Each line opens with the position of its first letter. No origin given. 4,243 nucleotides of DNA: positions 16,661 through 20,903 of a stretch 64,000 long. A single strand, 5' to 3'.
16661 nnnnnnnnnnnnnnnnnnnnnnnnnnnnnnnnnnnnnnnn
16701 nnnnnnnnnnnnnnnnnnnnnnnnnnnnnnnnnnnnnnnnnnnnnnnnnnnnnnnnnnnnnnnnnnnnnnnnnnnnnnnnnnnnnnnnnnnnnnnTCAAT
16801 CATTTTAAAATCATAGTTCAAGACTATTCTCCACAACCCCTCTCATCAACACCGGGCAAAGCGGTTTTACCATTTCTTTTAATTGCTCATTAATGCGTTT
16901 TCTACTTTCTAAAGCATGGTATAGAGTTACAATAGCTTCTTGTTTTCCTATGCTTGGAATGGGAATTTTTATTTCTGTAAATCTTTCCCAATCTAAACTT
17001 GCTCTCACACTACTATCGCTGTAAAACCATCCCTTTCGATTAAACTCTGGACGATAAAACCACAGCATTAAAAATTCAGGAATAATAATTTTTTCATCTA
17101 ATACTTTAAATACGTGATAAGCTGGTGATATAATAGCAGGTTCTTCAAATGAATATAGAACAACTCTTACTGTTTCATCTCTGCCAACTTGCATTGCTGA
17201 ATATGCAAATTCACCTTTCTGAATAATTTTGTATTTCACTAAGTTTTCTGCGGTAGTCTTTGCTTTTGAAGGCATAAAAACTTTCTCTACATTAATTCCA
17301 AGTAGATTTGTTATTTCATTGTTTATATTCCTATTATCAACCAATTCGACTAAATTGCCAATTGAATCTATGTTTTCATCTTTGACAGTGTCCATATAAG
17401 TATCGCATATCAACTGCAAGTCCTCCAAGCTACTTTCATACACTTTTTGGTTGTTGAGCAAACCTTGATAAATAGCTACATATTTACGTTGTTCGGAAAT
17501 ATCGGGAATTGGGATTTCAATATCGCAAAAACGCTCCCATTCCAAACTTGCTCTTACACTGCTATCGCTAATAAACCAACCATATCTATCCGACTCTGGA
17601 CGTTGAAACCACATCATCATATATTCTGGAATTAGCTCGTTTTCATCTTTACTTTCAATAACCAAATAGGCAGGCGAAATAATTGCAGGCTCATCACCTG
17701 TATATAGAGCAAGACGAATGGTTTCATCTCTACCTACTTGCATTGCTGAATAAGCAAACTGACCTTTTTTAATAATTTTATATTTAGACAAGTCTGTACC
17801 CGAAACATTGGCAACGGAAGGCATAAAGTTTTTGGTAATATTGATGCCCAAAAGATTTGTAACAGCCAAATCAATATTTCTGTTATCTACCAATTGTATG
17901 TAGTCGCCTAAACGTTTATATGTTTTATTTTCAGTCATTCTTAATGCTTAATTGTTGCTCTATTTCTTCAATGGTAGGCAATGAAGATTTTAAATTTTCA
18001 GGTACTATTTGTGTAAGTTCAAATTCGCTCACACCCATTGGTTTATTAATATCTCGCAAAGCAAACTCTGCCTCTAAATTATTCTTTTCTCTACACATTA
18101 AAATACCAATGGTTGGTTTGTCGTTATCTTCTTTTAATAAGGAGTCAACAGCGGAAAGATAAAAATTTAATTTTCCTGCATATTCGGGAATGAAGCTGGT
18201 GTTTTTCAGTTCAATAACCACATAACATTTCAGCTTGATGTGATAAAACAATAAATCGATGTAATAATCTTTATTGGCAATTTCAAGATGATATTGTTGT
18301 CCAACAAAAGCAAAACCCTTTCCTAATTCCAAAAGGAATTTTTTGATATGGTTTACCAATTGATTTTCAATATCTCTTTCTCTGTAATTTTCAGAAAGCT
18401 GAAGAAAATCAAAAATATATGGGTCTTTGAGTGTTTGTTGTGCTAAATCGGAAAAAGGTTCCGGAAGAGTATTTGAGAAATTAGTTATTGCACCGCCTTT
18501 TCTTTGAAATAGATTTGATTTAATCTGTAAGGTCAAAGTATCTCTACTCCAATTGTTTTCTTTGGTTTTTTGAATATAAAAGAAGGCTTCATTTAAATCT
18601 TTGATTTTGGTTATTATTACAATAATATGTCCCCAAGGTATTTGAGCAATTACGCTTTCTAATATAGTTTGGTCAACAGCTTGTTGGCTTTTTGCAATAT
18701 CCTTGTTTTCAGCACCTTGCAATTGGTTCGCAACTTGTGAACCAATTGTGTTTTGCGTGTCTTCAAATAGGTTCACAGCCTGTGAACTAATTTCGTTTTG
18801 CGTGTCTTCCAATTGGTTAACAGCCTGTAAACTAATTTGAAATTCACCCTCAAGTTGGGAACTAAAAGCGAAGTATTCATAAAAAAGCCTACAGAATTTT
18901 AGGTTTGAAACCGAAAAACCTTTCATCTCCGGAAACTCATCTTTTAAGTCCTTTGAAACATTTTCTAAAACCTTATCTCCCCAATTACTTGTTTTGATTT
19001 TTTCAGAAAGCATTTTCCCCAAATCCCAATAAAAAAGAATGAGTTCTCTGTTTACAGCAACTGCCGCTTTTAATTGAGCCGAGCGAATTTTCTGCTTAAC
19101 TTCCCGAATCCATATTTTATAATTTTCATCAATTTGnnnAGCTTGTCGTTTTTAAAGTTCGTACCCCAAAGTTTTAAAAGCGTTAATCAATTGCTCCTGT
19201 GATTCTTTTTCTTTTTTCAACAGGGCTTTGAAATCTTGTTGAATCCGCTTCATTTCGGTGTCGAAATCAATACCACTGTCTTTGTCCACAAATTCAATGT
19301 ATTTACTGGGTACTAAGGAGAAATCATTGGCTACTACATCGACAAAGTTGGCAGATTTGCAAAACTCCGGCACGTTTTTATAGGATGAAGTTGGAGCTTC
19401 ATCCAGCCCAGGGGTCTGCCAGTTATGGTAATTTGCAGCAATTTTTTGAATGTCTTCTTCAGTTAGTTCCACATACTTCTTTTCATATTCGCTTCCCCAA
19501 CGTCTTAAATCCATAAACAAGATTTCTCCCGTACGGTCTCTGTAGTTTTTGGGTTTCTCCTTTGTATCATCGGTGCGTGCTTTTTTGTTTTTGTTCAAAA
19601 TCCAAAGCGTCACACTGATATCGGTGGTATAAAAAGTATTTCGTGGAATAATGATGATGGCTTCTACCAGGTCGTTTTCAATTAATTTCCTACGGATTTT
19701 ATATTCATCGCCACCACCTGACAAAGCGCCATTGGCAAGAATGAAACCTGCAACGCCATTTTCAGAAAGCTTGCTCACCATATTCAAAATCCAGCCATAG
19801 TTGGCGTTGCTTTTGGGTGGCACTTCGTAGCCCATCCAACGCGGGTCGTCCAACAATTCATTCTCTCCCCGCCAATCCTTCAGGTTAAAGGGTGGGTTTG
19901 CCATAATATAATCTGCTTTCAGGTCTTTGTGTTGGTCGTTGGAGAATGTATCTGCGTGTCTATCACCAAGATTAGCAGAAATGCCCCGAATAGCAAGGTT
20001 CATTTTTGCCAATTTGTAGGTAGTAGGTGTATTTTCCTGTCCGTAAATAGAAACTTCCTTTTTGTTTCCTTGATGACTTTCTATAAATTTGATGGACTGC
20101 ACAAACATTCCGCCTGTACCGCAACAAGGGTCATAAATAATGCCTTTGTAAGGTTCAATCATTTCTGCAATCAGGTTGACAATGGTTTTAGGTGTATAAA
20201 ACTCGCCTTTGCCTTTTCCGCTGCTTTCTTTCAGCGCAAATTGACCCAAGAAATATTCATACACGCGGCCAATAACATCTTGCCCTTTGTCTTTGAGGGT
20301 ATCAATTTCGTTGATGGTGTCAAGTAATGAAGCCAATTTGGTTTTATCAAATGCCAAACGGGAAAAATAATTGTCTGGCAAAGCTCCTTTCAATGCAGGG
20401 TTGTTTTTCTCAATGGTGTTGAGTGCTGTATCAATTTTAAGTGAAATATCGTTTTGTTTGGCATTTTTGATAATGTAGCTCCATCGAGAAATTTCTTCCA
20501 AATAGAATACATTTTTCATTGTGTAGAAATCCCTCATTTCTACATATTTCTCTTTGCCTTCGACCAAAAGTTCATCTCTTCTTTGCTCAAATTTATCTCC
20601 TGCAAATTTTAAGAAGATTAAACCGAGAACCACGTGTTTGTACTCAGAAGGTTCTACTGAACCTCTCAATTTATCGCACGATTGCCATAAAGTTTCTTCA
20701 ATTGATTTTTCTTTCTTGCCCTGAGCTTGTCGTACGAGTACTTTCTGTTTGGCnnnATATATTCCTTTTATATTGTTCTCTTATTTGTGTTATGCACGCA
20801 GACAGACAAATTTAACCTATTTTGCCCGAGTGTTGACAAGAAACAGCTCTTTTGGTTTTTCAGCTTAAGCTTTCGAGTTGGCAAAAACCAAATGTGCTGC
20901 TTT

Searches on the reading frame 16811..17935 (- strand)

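Call 58: search_protein_families(library=pfam, proteins=[window:16811-17935:-], max_evalue=0.001)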
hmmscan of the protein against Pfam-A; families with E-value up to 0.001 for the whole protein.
window:16811-17935:- (374 aa): 1 family
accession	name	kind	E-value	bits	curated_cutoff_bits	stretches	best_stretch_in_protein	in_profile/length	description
PF01420.25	Methylase_S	-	2.3e-13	51.1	22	1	224-355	43-165/168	Type I restriction modification DNA specificity domain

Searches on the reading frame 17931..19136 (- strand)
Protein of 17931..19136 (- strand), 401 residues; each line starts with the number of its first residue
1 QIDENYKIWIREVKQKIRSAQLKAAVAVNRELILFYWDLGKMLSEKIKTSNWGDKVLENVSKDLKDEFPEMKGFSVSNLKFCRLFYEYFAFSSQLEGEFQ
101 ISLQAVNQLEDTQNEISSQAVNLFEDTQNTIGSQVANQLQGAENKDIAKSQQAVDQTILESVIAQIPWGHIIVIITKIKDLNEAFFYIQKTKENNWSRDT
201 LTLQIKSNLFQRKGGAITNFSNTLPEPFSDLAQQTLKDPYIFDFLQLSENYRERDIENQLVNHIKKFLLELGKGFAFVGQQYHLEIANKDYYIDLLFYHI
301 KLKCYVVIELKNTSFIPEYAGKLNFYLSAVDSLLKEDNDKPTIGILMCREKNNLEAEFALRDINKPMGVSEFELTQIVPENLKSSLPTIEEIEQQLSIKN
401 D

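Call 58: search_protein_families(library=pfam, proteins=[window:17931-19136:-], max_evalue=0.001)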
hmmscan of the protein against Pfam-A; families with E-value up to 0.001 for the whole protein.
window:17931-19136:- (401 aa): 2 families
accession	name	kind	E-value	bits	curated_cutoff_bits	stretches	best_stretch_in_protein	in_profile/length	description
PF06250.17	YhcG_C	-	1e-67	227.3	32.5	1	233-387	1-157/157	YhcG PDDEXK nuclease domain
PF17761.7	DUF1016_N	-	3.8e-38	131.1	32.8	2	12-92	1-82/137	DUF1016 N-terminal domain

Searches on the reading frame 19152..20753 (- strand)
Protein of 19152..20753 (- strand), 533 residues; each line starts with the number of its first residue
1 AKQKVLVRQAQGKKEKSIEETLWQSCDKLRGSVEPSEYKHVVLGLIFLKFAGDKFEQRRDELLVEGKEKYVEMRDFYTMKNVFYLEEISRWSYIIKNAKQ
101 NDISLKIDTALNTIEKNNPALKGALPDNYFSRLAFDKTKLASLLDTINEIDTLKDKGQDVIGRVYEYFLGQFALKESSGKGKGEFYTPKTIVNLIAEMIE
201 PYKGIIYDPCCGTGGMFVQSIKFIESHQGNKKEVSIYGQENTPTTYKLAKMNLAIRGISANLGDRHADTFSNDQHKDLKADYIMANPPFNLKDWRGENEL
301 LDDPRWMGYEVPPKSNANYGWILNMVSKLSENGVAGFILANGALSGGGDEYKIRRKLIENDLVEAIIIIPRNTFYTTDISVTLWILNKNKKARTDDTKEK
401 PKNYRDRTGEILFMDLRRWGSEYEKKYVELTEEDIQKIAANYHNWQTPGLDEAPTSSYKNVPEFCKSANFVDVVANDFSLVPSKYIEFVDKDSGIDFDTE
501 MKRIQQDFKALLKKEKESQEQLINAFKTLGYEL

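Call 58: search_protein_families(library=pfam, proteins=[window:19152-20753:-], max_evalue=0.001)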
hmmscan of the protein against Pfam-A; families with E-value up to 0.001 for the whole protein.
window:19152-20753:- (533 aa): 3 families
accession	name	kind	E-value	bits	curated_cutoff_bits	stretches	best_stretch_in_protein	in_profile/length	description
PF02384.22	N6_Mtase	-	4e-99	332.3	20.4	1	158-488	3-305/311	N-6 DNA Methylase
PF12161.14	HsdM_N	-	3.6e-23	83.1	24.5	1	18-140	1-128/135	HsdM N-terminal domain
PF07669.17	Eco57I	-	3.3e-05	24.5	25.3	1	266-369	61-165/171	Eco57I restriction-modification methylase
